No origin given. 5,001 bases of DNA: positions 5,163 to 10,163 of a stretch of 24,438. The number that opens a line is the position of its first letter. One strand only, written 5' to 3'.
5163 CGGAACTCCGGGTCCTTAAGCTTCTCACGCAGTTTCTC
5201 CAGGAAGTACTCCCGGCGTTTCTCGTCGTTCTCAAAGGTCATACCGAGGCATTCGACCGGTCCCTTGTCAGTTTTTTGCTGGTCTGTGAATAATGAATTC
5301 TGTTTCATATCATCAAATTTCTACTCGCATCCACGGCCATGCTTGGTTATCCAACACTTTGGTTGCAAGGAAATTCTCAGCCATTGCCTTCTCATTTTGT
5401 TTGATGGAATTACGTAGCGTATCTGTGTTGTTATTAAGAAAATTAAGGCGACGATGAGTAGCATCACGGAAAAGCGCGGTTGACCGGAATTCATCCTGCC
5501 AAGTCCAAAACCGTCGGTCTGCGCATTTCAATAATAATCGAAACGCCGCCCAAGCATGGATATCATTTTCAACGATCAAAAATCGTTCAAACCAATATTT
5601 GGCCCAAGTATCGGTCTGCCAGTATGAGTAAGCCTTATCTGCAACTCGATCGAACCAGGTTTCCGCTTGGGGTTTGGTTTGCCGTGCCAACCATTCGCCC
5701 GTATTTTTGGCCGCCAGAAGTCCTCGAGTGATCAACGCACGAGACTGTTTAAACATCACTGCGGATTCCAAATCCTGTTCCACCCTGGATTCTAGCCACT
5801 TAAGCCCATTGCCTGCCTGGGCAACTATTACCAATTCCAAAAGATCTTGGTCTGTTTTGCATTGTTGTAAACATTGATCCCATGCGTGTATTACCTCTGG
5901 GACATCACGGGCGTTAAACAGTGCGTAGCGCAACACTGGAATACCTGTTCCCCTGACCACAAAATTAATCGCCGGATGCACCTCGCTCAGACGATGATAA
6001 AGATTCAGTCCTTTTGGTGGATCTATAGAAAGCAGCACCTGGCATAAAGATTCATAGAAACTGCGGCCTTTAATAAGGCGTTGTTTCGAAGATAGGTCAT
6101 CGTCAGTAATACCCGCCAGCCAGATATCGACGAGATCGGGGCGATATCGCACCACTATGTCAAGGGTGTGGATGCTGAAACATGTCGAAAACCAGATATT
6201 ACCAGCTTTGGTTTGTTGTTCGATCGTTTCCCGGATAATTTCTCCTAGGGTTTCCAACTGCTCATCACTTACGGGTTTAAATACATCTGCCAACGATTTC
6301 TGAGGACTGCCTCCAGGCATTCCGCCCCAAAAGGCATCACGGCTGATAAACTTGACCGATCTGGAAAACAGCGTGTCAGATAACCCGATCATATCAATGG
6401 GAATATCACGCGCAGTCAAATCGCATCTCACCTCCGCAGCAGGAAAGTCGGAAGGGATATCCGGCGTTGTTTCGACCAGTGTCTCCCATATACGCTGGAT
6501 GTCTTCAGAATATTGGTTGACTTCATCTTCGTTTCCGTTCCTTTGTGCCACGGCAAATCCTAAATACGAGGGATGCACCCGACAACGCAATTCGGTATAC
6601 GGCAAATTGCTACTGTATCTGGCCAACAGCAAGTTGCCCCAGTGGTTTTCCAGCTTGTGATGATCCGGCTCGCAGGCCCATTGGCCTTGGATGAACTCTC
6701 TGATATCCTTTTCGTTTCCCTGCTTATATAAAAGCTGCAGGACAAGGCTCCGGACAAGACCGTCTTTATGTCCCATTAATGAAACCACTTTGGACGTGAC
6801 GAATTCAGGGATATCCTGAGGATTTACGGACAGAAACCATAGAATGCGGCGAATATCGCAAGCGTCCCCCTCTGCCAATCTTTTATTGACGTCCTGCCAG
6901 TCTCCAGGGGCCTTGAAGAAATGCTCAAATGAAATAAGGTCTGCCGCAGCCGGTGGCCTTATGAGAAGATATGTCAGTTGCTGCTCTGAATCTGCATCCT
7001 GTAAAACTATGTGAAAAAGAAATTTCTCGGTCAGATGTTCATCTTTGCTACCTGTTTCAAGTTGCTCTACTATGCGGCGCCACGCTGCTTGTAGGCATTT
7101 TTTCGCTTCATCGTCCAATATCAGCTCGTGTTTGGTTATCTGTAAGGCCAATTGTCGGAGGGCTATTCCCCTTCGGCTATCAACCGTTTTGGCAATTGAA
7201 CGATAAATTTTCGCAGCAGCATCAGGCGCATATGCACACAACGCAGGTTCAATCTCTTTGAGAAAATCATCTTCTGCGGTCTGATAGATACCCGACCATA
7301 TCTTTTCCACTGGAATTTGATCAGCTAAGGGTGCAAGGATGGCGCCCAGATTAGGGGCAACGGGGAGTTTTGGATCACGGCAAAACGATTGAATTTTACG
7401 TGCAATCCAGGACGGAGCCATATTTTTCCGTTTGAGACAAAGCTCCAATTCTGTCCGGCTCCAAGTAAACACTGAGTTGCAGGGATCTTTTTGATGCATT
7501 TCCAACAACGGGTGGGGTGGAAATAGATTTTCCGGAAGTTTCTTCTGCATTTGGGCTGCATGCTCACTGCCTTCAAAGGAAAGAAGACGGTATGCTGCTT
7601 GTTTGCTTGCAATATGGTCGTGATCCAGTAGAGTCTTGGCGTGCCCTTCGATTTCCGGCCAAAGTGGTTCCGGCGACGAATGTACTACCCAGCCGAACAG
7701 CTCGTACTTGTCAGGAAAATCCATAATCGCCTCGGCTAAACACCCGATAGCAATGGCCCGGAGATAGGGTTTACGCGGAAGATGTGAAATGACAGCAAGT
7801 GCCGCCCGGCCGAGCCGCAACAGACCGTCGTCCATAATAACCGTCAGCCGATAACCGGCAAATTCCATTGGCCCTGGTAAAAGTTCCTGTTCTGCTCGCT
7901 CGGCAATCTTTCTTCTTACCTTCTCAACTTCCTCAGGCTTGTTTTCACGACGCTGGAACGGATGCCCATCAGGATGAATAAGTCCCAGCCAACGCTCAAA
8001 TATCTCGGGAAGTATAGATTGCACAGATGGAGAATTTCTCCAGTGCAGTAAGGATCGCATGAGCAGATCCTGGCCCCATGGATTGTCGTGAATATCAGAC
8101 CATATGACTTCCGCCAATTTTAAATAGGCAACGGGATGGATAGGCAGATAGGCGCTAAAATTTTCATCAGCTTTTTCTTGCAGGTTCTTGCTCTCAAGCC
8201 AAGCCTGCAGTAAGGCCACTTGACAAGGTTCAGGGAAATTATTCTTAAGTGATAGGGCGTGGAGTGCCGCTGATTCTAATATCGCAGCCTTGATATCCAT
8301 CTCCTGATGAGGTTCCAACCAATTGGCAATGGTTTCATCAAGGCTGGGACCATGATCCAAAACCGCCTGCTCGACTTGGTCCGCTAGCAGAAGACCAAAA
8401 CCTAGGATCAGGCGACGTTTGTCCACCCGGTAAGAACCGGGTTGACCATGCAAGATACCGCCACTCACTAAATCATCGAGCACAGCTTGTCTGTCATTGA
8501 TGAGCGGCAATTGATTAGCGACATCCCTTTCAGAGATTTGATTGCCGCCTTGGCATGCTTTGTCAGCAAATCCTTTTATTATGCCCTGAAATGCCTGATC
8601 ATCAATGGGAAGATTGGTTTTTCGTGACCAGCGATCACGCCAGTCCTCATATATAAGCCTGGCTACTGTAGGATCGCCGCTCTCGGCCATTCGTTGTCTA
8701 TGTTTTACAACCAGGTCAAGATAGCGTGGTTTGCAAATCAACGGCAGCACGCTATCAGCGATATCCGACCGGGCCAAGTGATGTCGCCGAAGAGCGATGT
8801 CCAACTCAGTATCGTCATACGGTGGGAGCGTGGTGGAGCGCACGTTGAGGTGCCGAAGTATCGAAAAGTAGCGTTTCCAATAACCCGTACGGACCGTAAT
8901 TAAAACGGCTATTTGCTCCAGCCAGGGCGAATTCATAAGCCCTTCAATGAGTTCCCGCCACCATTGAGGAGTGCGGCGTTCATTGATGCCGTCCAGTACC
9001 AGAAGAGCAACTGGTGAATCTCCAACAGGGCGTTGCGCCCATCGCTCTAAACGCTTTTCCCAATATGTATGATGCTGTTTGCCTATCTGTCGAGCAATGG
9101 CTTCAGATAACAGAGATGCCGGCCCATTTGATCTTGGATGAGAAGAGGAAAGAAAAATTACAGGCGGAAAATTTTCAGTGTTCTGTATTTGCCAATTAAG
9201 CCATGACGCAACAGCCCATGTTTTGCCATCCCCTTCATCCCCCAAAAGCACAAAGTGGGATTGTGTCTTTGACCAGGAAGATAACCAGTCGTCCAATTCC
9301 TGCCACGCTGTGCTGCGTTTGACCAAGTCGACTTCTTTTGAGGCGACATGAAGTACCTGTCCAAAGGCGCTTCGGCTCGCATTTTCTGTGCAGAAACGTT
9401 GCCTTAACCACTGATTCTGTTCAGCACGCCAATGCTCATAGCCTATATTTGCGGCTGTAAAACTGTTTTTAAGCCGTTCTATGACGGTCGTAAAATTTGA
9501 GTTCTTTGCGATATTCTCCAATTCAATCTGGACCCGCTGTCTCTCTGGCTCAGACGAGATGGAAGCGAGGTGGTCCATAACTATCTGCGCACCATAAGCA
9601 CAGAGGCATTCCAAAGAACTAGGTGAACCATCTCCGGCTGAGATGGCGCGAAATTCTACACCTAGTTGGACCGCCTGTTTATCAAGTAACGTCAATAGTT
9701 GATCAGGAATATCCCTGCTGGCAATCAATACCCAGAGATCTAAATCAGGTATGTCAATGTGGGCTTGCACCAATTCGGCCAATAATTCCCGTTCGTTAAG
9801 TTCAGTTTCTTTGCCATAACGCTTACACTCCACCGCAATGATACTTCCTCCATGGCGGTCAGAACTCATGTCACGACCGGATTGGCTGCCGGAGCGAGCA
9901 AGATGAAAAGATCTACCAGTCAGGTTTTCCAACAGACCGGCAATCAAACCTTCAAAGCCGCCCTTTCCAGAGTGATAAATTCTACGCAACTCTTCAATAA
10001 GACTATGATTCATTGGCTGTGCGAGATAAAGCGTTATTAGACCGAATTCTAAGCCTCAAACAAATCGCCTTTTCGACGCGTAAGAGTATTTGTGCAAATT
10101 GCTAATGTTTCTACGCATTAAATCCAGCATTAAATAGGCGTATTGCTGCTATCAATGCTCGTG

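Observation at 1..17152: Type 3 BREX backbone used as a scaffold for three extra co-transcribed defence modules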

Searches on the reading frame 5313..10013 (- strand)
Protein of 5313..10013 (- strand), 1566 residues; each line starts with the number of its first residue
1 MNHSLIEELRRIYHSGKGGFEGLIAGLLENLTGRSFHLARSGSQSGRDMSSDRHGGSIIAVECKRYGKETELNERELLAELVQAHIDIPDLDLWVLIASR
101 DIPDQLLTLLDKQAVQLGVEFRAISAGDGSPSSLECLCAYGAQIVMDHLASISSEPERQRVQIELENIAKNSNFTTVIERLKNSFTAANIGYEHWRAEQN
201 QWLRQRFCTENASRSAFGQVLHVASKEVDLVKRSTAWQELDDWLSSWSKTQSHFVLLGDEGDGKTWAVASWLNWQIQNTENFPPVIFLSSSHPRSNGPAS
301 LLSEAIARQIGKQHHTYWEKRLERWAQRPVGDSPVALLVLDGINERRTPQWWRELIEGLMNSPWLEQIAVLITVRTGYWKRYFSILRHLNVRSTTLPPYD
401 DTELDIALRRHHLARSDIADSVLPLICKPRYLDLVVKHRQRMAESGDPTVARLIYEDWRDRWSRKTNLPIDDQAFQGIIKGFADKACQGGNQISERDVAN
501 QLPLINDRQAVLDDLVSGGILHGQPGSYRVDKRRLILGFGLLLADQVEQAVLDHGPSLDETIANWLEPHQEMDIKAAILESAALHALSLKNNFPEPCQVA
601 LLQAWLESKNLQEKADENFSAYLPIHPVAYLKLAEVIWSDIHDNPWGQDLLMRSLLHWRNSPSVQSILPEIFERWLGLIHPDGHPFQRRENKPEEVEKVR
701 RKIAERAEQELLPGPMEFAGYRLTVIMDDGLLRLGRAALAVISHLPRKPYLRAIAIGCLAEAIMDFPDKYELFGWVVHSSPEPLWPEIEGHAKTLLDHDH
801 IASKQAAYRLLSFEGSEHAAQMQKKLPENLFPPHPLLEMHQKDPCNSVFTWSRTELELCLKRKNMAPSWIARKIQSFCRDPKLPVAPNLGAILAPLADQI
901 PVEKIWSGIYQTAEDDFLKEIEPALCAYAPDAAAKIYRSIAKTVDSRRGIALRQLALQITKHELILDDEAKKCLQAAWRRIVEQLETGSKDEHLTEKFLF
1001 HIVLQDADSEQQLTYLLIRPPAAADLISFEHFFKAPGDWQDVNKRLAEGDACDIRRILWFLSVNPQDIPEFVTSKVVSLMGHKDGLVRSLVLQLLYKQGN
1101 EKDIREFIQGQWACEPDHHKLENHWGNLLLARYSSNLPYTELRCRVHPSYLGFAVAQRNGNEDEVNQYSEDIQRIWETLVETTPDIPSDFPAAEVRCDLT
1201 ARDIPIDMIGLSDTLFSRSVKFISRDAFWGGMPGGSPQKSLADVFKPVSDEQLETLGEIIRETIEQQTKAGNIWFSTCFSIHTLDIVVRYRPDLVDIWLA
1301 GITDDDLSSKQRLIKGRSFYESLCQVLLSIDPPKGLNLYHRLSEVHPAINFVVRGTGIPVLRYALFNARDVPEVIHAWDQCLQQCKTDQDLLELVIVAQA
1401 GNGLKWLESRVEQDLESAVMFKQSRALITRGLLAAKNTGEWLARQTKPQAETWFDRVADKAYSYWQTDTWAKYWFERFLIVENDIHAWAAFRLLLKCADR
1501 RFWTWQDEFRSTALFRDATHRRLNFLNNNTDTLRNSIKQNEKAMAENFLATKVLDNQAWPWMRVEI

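Call 3: search_protein_families(library=pfam, proteins=[window:5313-10013:-], max_evalue=0.01)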
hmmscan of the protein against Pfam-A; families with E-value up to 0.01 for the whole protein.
window:5313-10013:- (1566 aa): 2 families
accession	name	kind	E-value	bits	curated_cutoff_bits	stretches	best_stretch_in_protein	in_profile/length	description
PF05729.18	NACHT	-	1.1e-07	32.3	26.7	1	254-391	3-148/167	NACHT domain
PF13401.12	AAA_22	-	0.00035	21.3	27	1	250-355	4-104/130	AAA domain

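Call 4: search_protein_families(library=padloc, proteins=[window:5313-10013:-], max_evalue=0.001)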
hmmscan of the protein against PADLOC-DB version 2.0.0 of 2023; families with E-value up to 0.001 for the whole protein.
window:5313-10013:- (1566 aa): 0 families

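Call 15: search_protein_families(library=ncbifam, proteins=[window:5313-10013:-], max_evalue=0.001)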
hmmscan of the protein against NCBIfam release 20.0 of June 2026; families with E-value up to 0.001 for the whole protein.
window:5313-10013:- (1566 aa): 0 families

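Call 43: search_solved_structures(query=window:5313-10013:-, max_evalue=1)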
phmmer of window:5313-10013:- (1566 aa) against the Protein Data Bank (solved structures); distinct sequences matched with E-value up to 1: 0.

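Call 44: find_homologous_proteins(query=window:5313-10013:-, max_evalue=0.00001)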
Query window:5313-10013:- (1566 aa): 294 proteins with E <= 0.00001 among 8000 candidates; the best 120 are listed.
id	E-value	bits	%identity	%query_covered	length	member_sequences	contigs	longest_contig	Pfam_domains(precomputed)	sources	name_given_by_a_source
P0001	0.0e+0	3600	100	99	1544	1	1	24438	PF05729.19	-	-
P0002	0.0e+0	2921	80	100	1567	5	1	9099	PF05729.19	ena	-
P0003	0.0e+0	2852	79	100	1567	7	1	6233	-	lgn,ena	-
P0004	0.0e+0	2791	76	100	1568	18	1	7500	-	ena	-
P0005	0.0e+0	2698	75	100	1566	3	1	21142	-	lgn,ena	-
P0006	0.0e+0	2634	72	100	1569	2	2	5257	-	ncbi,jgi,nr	ncbi:MAG: hypothetical protein JRJ42_10755 [Deltaproteobacteria bacterium]|nr:hypothetical protein [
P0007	0.0e+0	2619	72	100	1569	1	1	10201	-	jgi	-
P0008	0.0e+0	2580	70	100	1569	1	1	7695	-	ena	-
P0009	0.0e+0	2560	70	100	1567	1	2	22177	-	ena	-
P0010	0.0e+0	2555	71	100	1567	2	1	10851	-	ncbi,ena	-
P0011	0.0e+0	2419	67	100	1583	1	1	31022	-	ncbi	-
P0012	0.0e+0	2308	63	100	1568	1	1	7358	-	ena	-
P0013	0.0e+0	2070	59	99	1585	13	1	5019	PF05729.19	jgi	-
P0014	0.0e+0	1973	67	82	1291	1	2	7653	-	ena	-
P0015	0.0e+0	1824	67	75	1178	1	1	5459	-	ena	-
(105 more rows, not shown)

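Call 45: find_encoding_contigs(protein=P0005, flank=10000, max_places=2)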
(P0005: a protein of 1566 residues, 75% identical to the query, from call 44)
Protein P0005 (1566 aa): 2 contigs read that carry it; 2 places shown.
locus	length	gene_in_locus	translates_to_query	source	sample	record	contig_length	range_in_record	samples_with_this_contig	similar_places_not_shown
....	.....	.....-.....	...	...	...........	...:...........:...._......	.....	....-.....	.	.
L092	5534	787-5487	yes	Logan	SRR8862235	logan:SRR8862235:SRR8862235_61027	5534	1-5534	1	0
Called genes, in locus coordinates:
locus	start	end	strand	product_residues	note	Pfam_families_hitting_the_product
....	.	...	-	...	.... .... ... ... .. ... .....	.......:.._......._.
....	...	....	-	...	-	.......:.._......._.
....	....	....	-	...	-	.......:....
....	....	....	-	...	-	-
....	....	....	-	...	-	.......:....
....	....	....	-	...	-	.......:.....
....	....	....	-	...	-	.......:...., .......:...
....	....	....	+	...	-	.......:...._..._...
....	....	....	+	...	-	-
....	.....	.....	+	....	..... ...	-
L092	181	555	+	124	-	-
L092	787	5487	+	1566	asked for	-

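Call 46: find_encoding_contigs(protein=P0009, flank=10000, max_places=2)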
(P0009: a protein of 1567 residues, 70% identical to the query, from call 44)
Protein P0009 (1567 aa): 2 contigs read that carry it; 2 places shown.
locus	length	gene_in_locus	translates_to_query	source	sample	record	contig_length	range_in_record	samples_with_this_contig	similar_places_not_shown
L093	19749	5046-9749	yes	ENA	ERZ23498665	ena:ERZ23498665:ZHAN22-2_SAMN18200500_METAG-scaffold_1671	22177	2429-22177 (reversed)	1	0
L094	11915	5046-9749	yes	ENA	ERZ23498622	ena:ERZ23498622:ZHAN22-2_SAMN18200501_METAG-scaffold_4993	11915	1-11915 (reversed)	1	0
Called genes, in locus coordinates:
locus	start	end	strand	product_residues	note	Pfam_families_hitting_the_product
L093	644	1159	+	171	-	PF13240:Zn_Ribbon_1 (weak), PF00069:Pkinase, PF07714:PK_Tyr_Ser-Thr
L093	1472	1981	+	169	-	PF01582:TIR, PF13676:TIR_2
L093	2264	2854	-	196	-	PF01870:Hjc (weak)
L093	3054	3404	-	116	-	-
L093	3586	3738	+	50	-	-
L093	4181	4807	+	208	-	PF00156:Pribosyltran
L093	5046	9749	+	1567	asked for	-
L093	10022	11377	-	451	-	-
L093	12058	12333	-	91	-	-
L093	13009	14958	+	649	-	PF12688:TPR_5 (weak), PF00512:HisKA, PF02518:HATPase_c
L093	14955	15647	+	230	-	PF00072:Response_reg, PF00486:Trans_reg_C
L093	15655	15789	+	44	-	-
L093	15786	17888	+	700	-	PF13174:TPR_6 (faint), PF00930:DPPIV_N (faint), PF25174:Beta-prop_THOC3 (faint), PF26550:Tricorn_2nd, PF26549:Tricorn_N (weak), PF07676:PD40, PF26550:Tricorn_2nd, PF26549:Tricorn_N, +2 more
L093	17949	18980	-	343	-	PF02547:Queuosine_synth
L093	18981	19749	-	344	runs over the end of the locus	PF05496:RuvB_N, PF00004:AAA, PF07728:AAA_5 (faint), PF17864:AAA_lid_4, PF05491:WHD_RuvB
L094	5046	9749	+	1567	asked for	-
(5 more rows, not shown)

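Call 47: find_encoding_contigs(protein=P0011, flank=10000, max_places=2)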
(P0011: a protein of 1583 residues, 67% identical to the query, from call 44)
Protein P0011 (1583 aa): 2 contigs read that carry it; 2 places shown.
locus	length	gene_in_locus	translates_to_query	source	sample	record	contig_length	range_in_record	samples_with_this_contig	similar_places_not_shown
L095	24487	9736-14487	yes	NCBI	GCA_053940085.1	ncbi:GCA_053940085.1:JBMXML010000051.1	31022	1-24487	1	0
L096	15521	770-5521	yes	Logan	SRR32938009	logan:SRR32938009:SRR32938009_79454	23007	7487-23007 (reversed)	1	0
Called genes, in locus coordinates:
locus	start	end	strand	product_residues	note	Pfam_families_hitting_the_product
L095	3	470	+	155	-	?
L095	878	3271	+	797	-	PF02190:LON_substr_bdg, PF00004:AAA, PF07728:AAA_5 (weak), PF22667:Lon_lid, PF05362:Lon_C, PF13541:ChlI (weak)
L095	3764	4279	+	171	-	PF02659:Mntp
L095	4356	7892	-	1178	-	PF02811:PHP, PF07733:DNA_pol3_alpha, PF17657:DNA_pol3_finger, PF14579:HHH_6, PF01336:tRNA_anti-codon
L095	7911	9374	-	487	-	PF00478:IMPDH, PF03060:NMO (faint), PF00571:CBS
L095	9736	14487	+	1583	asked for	-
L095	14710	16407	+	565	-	PF10592:AIPR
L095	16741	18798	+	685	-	PF08298:AAA_PrkA, PF06798:PrkA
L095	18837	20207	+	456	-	PF04285:DUF444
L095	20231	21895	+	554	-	PF04293:SpoVR, PF24755:SpoVR_C (faint)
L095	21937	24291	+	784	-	PF08298:AAA_PrkA (faint), PF06798:PrkA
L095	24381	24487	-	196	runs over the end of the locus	PF07589:PEP_exosort_dom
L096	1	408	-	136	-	?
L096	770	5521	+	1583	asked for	-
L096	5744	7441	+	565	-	PF10592:AIPR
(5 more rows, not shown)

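Call 65: find_encoding_contigs(protein=P0002, flank=6000, max_places=2)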
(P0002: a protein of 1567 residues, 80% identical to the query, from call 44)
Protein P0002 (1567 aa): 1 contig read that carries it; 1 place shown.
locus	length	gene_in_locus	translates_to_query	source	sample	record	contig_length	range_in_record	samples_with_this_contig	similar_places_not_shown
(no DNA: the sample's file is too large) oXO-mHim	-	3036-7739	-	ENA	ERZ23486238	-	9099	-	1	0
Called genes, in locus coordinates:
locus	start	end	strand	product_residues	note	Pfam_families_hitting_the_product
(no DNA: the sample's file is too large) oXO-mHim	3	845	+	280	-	?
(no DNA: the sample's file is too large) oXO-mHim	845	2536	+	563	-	PF01420:Methylase_S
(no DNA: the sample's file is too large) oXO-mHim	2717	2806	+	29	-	-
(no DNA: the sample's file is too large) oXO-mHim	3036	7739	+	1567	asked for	PF05729:NACHT (weak)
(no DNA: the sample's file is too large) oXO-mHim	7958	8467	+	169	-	PF04326:SLFN_AlbA_2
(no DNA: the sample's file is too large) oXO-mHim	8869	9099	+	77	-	?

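Call 66: find_encoding_contigs(protein=P0004, flank=6000, max_places=2)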
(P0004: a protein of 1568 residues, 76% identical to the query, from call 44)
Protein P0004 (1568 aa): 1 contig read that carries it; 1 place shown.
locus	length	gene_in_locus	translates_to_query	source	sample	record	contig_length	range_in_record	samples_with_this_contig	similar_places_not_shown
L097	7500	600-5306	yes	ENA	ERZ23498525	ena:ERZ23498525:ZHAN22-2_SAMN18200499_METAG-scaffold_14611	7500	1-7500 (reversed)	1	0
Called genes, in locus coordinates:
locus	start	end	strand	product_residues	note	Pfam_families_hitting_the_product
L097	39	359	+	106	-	-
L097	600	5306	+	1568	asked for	-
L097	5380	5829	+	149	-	PF01555:N6_N4_Mtase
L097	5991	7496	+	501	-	PF04326:SLFN_AlbA_2, PF13749:HATPase_c_4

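Call 68: find_encoding_contigs(protein=P0007, flank=6000, max_places=2)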
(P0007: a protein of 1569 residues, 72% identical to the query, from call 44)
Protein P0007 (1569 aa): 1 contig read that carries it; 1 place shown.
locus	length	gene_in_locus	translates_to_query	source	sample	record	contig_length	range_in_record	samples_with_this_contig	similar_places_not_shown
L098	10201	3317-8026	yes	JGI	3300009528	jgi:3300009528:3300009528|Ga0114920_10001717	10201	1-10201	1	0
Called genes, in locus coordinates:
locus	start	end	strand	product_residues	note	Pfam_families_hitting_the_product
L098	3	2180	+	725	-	?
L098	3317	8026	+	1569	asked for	-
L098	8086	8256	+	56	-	-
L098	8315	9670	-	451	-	-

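Call 69: find_encoding_contigs(protein=P0010, flank=6000, max_places=2)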
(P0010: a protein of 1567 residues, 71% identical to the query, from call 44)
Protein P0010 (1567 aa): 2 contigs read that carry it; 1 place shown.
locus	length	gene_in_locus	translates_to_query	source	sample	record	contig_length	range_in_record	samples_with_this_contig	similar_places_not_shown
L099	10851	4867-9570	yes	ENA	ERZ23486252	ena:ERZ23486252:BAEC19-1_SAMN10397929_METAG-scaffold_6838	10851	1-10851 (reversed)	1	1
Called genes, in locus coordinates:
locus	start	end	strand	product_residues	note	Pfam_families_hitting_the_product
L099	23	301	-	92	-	PF01527:HTH_Tnp_1, PF13384:HTH_23 (weak), PF13518:HTH_28 (weak)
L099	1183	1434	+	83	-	-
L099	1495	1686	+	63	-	-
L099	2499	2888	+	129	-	PF08334:T2SSG (faint)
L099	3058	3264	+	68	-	-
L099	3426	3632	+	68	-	-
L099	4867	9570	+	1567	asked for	-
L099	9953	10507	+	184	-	-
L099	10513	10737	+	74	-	-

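Call 70: find_encoding_contigs(protein=P0003, flank=6000, max_places=2)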
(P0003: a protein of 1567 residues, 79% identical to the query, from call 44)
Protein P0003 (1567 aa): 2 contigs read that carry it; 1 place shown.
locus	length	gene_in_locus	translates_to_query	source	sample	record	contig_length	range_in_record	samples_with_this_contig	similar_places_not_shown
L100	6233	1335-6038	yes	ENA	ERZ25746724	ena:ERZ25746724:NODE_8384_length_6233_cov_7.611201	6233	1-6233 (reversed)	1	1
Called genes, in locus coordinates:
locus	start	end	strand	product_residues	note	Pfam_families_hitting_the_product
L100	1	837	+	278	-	?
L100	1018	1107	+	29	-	-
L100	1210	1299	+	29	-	-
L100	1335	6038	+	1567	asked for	-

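Call 74: search_protein_families(library=pfam, proteins=[L097:5991-7496:+, L093:10022-11377:-], max_evalue=0.001)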
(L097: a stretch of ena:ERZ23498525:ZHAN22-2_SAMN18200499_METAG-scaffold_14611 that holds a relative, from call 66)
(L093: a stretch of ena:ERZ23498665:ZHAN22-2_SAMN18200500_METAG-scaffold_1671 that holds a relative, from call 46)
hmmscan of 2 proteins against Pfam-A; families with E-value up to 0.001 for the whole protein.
L097:5991-7496:+ (501 aa): 2 families
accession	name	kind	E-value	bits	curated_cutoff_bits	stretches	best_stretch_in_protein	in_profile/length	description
PF13749.12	HATPase_c_4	-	1.2e-15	57.7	26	1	323-401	3-81/89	Putative ATP-dependent DNA helicase recG C-terminal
PF04326.19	SLFN_AlbA_2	-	8e-11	42.9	25.3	1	27-148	1-115/118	Schlafen, AlbA_2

L093:10022-11377:- (451 aa): 0 families

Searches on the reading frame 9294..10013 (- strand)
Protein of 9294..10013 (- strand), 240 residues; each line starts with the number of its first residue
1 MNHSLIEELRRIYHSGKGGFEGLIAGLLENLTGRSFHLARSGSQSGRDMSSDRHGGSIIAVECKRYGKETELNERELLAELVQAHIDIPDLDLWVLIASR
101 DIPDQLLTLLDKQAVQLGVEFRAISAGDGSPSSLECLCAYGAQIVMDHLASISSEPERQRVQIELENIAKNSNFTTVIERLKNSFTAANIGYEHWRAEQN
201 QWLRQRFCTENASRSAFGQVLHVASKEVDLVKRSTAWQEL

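Call 55: search_solved_structures(query=A1, max_evalue=10)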
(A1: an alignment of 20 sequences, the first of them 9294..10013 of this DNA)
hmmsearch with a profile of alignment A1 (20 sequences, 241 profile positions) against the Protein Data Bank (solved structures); distinct sequences matched with E-value up to 10: 2.
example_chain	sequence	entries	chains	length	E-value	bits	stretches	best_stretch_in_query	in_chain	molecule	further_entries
1s2x_A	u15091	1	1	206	0.57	12.9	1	152-211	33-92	Cag-Z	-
4lgi_A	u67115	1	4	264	1.3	11.7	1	24-75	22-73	Uncharacterized protein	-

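Call 56: search_protein_families(library=pfam, alignment_id=A1, max_evalue=0.1)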
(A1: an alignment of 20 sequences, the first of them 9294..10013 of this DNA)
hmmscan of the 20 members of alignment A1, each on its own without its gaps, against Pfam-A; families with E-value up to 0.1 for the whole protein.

A. member 1, window:9294-10013:- (240 aa): 1 family
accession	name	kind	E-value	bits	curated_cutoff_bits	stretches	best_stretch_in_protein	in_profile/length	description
PF04471.18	Mrr_cat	-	0.0051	17.4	21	1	19-84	8-72/115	Restriction endonuclease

B. families by the number of members that match (of 20 scanned): 7 families
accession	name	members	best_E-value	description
PF04471.18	Mrr_cat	18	2.6e-07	Restriction endonuclease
PF13552.11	DUF4127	6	0.00052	Protein of unknown function (DUF4127)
PF13156.12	Mrr_cat_2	4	0.013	Restriction endonuclease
PF24343.1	OB_DEPS-1_1st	1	0.011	P-granule-associated protein DEPS-1, first OB-fold domain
PF24608.2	PDDEXK_15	1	0.017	Phage putative PDDEXK endonuclease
PF18110.6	BRCC36_C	1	0.056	BRCC36 C-terminal helical domain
PF24279.1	HVO_2525_N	1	0.057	HVO_2525, N-terminal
